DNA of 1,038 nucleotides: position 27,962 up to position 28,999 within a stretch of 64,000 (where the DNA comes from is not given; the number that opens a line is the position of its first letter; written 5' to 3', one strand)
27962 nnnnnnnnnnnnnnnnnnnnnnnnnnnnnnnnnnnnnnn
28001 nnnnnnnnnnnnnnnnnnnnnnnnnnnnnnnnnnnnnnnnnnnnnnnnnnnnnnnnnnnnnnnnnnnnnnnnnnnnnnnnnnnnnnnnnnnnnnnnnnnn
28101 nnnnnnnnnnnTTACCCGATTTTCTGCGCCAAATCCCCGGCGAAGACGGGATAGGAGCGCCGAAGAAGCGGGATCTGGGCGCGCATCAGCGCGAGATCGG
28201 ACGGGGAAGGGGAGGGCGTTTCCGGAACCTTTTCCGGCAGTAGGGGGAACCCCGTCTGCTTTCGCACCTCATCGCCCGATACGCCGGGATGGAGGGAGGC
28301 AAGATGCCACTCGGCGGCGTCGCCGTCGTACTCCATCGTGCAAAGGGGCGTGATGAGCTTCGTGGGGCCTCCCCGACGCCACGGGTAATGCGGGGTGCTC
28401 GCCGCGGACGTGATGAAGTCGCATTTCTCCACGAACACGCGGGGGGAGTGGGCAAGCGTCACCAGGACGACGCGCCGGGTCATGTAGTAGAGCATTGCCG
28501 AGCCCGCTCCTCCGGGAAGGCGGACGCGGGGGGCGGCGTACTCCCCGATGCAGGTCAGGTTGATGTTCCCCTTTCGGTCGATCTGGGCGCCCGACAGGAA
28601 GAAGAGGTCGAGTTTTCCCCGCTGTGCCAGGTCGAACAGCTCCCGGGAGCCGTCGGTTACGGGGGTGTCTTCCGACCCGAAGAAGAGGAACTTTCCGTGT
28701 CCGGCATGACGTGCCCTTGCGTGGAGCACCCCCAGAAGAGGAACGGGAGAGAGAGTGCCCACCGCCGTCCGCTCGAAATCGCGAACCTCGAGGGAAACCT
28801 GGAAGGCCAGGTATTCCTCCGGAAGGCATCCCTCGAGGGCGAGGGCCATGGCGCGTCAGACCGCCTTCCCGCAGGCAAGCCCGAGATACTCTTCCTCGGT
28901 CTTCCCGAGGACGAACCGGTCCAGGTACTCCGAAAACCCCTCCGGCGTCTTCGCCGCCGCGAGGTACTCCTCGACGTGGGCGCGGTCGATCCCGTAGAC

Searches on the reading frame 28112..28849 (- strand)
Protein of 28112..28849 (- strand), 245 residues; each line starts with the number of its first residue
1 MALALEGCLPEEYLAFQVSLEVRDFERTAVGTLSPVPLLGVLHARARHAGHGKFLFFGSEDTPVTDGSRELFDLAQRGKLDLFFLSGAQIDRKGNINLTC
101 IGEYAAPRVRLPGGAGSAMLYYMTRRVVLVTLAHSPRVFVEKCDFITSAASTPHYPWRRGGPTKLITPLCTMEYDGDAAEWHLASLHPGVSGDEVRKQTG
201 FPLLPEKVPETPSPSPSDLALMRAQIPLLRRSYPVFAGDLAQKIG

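Call 6: search_protein_families(library=pfam, proteins=[window:28112-28849:-], max_evalue=0.01)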
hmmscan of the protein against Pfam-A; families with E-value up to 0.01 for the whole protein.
window:28112-28849:- (245 aa): 1 family
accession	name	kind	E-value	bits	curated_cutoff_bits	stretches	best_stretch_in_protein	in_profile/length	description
PF01144.29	CoA_trans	-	4.5e-18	65.9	23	1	58-197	74-216/217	Coenzyme A transferase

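Call 7: search_protein_families(library=ncbifam, proteins=[window:28112-28849:-], max_evalue=0.01)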
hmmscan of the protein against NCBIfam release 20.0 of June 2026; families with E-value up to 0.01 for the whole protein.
window:28112-28849:- (245 aa): 0 families

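Call 41: search_solved_structures(query=window:28112-28849:-, max_evalue=0.01, show_alignments=5)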
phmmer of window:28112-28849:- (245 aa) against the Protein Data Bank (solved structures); distinct sequences matched with E-value up to 0.01: 9.
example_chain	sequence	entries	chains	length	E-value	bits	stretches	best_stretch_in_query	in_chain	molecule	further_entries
5n03_D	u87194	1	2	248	6e-17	65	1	10-227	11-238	Glutaconate CoA-transferase family, subunit B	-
5mzw_D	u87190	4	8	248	6.9e-17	64.8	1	69-227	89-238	Glutaconate CoA-transferase family, subunit B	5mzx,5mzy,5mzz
5n02_D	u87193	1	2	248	7e-17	64.8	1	69-227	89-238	Glutaconate CoA-transferase family, subunit B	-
5n00_B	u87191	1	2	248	7.2e-17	64.8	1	69-227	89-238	Glutaconate CoA-transferase family, subunit B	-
5n01_D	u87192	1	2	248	7.9e-17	64.6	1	69-227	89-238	Glutaconate CoA-transferase family, subunit B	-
1poi_B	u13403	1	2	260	2e-16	63.3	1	81-226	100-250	GLUTACONATE COENZYME A-TRANSFERASE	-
6co6_B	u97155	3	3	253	6e-08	35.6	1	69-224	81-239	Probable CoA-transferase beta subunit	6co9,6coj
6con_B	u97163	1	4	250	3e-07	33.3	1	85-226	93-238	CoA-transferase subunit beta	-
3rrl_B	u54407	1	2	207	0.0064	19.1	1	68-199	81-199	Succinyl-CoA:3-ketoacid-coenzyme A transferase subunit B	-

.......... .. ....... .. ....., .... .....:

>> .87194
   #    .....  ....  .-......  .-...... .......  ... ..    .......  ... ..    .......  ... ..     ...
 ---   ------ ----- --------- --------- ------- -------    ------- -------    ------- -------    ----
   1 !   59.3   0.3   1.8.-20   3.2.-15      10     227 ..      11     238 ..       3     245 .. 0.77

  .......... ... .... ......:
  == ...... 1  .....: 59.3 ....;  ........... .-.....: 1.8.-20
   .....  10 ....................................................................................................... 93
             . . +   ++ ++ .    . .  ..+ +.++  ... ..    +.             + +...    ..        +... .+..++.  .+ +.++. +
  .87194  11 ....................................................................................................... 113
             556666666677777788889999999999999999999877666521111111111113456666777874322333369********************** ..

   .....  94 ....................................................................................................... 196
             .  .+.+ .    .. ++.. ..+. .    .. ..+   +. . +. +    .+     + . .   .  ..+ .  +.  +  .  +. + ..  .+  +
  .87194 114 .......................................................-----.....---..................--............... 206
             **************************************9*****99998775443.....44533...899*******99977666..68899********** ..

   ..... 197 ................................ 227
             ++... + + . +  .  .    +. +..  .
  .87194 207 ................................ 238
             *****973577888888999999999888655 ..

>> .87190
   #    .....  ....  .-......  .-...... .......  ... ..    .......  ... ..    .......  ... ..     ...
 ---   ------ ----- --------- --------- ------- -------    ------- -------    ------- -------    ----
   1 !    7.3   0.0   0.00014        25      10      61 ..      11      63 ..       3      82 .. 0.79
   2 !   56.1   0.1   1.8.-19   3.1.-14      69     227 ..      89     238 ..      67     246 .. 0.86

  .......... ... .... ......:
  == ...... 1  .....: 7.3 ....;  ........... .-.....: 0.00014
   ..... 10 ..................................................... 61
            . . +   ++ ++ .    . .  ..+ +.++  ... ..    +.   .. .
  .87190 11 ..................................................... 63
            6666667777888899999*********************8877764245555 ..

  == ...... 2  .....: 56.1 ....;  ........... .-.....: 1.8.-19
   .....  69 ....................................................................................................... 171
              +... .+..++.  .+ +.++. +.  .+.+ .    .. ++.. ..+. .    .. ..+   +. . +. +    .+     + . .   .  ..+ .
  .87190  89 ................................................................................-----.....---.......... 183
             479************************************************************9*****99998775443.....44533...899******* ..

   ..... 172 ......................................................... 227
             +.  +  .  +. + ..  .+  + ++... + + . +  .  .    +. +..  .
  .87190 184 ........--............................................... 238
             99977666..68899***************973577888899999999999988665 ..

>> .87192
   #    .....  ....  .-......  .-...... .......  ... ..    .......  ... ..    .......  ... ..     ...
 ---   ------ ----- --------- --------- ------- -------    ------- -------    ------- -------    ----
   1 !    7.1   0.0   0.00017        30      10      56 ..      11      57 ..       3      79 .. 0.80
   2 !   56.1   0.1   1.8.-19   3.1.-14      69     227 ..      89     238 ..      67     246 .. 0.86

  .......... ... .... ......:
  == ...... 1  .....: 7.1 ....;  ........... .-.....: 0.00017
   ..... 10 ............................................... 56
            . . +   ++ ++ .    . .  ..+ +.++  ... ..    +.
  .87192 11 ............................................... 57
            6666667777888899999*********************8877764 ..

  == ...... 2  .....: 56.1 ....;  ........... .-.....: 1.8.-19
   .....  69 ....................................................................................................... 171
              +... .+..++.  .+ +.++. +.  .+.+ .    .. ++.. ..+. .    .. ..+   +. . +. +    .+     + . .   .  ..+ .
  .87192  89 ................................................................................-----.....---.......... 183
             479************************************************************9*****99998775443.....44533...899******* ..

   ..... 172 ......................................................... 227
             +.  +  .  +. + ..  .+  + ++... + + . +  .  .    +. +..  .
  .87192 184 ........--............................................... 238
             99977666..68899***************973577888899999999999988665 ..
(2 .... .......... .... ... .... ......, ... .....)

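Call 45: search_solved_structures(query=A4, max_evalue=1, show_alignments=5)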
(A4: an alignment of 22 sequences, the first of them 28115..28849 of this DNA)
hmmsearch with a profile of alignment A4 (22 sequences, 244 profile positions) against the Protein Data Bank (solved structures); distinct sequences matched with E-value up to 1: 28.
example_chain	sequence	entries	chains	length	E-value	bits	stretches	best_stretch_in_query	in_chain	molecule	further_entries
5n03_D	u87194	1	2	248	1.7e-35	125.7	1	5-228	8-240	Glutaconate CoA-transferase family, subunit B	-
5mzw_D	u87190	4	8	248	3.1e-35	124.8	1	5-228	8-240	Glutaconate CoA-transferase family, subunit B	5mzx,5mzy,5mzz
5n00_B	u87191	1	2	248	3.8e-35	124.5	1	5-228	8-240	Glutaconate CoA-transferase family, subunit B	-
5n02_D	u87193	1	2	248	4e-35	124.4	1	5-228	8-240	Glutaconate CoA-transferase family, subunit B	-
1poi_B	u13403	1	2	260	5.4e-35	124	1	4-226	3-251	GLUTACONATE COENZYME A-TRANSFERASE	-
5n01_D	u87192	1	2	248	5.6e-35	124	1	5-228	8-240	Glutaconate CoA-transferase family, subunit B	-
6co6_B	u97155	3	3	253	1.4e-22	83.3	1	9-225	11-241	Probable CoA-transferase beta subunit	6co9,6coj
6con_B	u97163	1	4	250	1.8e-19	73.2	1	8-226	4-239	CoA-transferase subunit beta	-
9ctd_C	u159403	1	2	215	1.9e-08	37.1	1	7-204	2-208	3-oxoacid CoA-transferase, B subunit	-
9cry_B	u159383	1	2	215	3.4e-08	36.2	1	7-204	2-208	3-oxoacid CoA-transferase, B subunit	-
9csc_B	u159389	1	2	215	3.5e-08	36.2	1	7-204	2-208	3-oxoacid CoA-transferase, B subunit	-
3dlx_A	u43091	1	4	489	3.8e-08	36.1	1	45-216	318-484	Succinyl-CoA:3-ketoacid-coenzyme A transferase 1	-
9cq2_B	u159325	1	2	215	3.9e-08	36.1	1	8-204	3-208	3-oxoacid CoA-transferase, B subunit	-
3cdk_B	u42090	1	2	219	4.5e-07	32.6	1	65-205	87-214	Succinyl-CoA:3-ketoacid-coenzyme A transferase subunit B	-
3rrl_B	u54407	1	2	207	2.9e-06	29.9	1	53-200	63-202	Succinyl-CoA:3-ketoacid-coenzyme A transferase subunit B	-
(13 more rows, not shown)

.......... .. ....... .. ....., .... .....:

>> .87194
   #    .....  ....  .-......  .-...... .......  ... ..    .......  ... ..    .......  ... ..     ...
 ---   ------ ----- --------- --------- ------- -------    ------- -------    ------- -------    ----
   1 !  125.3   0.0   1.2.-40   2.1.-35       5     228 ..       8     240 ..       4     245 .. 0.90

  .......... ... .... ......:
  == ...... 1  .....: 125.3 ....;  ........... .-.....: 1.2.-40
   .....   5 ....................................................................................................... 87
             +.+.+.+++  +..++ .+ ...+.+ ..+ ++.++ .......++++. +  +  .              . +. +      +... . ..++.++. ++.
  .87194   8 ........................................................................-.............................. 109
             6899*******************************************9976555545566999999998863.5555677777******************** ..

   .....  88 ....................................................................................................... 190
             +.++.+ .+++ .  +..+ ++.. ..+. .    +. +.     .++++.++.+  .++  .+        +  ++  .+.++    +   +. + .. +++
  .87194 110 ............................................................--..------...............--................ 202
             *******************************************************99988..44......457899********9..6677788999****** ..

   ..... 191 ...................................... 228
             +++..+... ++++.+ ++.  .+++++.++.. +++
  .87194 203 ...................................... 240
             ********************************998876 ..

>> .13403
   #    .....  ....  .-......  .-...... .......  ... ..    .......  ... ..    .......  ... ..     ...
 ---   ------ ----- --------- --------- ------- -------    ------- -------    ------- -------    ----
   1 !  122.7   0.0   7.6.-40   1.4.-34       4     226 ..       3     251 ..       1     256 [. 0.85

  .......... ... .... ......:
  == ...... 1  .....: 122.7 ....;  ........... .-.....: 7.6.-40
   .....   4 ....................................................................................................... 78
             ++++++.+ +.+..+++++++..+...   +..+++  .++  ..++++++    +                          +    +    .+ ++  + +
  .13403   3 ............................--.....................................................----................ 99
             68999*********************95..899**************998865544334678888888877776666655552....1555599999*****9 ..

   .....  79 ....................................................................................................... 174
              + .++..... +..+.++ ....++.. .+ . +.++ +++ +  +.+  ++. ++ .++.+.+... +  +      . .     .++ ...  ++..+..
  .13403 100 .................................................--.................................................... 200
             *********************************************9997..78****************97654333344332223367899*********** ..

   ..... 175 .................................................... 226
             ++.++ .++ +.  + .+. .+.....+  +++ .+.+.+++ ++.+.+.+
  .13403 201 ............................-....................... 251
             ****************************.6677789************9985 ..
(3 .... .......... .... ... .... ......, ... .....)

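Call 86: find_encoding_contigs(protein=window:28112-28849:-, flank=1000, max_places=4)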
Protein window:28112-28849:- (245 aa): no gene with exactly this product is on record in the collection.
